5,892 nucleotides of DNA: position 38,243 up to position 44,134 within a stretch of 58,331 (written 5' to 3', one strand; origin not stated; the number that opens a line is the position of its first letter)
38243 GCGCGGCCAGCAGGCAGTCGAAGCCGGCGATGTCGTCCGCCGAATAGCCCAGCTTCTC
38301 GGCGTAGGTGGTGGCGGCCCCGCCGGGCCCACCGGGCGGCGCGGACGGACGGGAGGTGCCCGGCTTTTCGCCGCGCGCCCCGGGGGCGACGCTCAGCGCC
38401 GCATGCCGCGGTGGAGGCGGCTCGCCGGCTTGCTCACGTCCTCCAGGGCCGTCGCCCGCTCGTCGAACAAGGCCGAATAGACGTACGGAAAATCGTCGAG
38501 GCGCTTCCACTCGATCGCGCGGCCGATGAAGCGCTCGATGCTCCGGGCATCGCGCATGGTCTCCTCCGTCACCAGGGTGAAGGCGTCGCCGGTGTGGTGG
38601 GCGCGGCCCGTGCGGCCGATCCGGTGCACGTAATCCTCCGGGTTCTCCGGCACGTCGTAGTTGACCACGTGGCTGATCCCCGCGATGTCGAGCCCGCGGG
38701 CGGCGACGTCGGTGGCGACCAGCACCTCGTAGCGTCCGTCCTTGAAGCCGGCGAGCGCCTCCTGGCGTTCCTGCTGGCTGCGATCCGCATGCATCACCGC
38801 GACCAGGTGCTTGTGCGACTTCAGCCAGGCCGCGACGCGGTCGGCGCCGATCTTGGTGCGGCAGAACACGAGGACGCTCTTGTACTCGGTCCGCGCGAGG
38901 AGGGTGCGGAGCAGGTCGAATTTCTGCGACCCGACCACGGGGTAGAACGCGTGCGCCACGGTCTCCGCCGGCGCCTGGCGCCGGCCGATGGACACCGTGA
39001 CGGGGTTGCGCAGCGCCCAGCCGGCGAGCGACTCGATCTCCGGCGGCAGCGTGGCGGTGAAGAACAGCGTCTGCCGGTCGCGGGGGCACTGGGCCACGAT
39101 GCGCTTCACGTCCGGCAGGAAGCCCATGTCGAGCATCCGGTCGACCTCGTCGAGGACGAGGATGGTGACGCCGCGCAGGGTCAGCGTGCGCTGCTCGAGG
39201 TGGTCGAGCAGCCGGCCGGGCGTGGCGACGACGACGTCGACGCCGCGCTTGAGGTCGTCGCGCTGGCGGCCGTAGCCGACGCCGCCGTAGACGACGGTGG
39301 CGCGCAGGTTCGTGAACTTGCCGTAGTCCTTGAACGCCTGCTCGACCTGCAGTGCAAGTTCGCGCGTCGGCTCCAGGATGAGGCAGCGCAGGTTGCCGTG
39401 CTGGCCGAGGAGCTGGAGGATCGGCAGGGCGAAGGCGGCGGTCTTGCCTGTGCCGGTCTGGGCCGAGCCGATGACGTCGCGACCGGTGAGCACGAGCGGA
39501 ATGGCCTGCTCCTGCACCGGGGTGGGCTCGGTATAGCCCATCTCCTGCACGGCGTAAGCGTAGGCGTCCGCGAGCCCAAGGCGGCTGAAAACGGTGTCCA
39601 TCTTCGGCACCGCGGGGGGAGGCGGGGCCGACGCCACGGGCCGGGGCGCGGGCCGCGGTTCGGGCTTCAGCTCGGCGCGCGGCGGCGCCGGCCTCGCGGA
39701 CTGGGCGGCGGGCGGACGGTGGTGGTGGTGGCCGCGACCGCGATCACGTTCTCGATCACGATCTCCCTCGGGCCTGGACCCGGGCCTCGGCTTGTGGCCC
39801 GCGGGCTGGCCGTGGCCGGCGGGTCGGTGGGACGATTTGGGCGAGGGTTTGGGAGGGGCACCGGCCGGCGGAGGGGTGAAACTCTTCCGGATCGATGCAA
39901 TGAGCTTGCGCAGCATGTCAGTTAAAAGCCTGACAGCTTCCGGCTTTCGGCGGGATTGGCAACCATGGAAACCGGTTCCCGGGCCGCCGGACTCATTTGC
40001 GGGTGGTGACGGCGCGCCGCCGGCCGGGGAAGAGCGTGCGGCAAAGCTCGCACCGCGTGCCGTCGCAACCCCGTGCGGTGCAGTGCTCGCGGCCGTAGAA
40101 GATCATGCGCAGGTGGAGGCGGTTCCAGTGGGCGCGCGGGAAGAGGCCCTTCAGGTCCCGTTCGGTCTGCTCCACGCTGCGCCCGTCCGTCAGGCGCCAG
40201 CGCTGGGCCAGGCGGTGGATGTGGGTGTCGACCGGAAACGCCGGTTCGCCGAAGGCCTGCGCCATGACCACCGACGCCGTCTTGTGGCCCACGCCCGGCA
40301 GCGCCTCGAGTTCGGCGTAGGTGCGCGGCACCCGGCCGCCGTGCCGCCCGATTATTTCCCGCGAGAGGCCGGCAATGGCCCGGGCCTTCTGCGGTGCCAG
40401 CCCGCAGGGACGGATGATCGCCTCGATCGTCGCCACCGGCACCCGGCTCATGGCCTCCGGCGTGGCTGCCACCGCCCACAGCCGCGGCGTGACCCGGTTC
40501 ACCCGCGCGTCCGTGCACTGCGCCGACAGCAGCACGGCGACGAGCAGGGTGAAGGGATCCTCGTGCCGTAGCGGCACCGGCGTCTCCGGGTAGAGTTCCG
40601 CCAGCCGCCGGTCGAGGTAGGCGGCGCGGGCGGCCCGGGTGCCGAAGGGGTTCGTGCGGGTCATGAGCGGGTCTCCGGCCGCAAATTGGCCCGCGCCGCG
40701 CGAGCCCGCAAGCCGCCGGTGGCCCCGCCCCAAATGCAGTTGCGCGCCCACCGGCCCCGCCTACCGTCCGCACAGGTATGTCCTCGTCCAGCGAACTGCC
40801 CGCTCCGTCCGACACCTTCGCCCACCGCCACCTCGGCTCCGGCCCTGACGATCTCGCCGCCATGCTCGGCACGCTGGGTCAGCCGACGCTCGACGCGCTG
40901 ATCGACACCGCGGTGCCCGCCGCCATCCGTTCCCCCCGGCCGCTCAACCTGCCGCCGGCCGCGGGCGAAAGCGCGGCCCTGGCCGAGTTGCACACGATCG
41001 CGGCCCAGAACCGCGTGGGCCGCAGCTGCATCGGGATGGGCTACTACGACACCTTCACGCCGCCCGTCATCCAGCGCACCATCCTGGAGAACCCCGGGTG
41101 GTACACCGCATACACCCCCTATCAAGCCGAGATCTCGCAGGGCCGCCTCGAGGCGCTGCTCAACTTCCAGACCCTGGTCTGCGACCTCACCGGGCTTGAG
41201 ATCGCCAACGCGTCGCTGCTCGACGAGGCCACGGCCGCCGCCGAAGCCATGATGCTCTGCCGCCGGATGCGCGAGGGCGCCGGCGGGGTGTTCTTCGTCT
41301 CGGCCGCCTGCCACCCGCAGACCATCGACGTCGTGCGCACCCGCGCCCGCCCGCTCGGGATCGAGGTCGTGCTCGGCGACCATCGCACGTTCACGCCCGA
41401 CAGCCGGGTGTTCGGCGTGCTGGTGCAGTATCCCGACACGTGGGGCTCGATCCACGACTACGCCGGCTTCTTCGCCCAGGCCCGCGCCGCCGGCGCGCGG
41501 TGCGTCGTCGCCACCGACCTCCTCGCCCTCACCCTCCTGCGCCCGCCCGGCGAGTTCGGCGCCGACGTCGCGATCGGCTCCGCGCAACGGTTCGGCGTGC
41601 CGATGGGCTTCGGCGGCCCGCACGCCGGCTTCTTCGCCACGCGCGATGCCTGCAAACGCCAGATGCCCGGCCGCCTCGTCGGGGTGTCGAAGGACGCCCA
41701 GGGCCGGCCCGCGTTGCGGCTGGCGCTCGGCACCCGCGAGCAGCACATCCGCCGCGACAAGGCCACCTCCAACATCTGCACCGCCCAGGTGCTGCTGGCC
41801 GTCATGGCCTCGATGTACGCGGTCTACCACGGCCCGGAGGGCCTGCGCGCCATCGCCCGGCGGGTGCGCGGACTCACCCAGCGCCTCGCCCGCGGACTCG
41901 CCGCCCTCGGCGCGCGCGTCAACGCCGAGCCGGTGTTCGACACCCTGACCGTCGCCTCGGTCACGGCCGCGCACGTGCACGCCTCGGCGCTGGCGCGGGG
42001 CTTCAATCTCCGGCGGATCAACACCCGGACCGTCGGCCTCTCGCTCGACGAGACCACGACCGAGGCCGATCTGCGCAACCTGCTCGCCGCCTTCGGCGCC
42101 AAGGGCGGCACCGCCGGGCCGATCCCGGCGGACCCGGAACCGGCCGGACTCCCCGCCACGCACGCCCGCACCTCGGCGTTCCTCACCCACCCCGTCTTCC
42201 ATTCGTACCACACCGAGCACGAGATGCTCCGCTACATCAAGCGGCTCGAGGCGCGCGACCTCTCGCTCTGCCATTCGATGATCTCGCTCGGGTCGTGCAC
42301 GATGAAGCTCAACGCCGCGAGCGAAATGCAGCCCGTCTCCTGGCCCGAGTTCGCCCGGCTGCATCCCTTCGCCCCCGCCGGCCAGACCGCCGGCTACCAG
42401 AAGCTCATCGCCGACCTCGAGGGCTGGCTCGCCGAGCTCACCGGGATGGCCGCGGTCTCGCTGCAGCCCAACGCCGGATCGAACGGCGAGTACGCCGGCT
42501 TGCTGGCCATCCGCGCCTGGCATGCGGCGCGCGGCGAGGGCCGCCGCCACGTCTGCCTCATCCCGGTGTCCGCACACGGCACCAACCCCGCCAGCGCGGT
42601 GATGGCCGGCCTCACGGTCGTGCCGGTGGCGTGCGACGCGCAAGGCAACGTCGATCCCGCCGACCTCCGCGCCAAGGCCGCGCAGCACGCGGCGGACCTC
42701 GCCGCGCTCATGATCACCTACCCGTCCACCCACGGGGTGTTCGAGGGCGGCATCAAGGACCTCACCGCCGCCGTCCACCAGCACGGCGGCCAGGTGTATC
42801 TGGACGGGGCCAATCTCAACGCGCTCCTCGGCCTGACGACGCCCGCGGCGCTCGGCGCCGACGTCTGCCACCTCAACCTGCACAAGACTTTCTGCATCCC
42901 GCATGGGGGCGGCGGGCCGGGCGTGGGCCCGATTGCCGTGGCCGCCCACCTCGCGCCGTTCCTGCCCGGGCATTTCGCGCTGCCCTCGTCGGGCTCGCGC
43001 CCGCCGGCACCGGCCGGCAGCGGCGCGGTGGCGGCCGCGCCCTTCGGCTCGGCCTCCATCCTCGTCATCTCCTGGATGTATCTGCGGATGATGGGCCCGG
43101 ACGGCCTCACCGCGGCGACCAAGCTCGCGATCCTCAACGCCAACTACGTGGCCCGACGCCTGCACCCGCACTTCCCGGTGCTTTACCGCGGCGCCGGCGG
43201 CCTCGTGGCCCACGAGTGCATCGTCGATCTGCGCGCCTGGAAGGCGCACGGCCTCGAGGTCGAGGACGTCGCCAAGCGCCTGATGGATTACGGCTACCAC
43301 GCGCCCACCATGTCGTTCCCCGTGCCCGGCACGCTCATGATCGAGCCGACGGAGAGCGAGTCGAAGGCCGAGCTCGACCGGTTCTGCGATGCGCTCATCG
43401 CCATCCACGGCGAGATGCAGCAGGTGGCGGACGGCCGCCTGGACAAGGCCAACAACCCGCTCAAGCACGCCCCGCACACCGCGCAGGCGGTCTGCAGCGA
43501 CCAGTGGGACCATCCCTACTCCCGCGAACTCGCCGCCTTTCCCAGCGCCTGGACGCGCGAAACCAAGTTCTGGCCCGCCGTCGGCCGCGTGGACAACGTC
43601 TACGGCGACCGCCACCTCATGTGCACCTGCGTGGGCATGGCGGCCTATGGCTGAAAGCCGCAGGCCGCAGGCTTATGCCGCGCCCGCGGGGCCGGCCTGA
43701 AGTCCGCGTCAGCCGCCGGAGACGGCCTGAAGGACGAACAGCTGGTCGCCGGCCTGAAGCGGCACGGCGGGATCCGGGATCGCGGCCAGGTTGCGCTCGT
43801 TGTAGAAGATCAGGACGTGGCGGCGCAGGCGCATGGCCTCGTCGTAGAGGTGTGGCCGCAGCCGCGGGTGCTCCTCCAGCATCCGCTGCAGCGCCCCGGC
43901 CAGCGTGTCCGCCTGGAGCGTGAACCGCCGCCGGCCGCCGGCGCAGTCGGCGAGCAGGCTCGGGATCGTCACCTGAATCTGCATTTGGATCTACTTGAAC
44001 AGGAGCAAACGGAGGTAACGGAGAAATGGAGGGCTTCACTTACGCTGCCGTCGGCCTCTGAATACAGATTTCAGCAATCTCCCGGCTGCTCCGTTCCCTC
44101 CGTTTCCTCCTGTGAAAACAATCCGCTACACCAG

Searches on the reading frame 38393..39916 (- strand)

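Call 27: search_protein_families(library=pfam, proteins=[window:38393-39916:-], max_evalue=0.00001)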
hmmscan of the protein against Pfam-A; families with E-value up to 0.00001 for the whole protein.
window:38393-39916:- (507 aa): 3 families
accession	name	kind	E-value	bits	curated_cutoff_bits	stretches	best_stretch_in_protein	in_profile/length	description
PF00270.35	DEAD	-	4.7e-51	173.3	26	1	132-295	1-165/167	DEAD/DEAH box helicase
PF00271.37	Helicase_C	-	1e-32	113.1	23.5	1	331-439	1-109/110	Helicase conserved C-terminal domain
PF04851.21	ResIII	-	1.4e-10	41.8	22.5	1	131-290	4-162/164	Type III restriction enzyme, res subunit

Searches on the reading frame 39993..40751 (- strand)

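Call 27: search_protein_families(library=pfam, proteins=[window:39993-40751:-], max_evalue=0.00001)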
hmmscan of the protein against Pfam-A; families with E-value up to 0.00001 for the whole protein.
window:39993-40751:- (252 aa): 2 families
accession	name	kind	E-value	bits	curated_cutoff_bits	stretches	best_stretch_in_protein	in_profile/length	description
PF00730.31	HhH-GPD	-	1.8e-23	83.4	26.2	1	71-205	1-107/108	HhH-GPD superfamily base excision DNA repair protein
PF00633.29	HHH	-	4e-07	30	24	1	136-163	1-28/30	Helix-hairpin-helix motif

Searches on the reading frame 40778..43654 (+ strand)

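Call 27: search_protein_families(library=pfam, proteins=[window:40778-43654:+], max_evalue=0.00001)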
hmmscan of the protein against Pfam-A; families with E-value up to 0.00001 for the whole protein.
window:40778-43654:+ (958 aa): 2 families
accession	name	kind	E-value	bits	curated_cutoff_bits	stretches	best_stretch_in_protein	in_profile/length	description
PF02347.22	GDC-P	-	1.5e-190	634.1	26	2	16-439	1-429/429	Glycine cleavage system P-protein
PF21478.3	GcvP2_C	-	5.2e-57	191.5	27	1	780-900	1-122/122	Glycine dehydrogenase, C-terminal domain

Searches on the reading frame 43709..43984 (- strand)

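Call 29: search_protein_families(library=pfam, proteins=[window:43709-43984:-], max_evalue=0.00001)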
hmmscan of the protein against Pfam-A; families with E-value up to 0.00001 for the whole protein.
window:43709-43984:- (91 aa): 1 family
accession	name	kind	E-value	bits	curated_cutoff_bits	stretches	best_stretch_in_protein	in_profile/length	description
PF02597.26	ThiS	-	4.6e-06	27.5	22.5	1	7-91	3-76/76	ThiS family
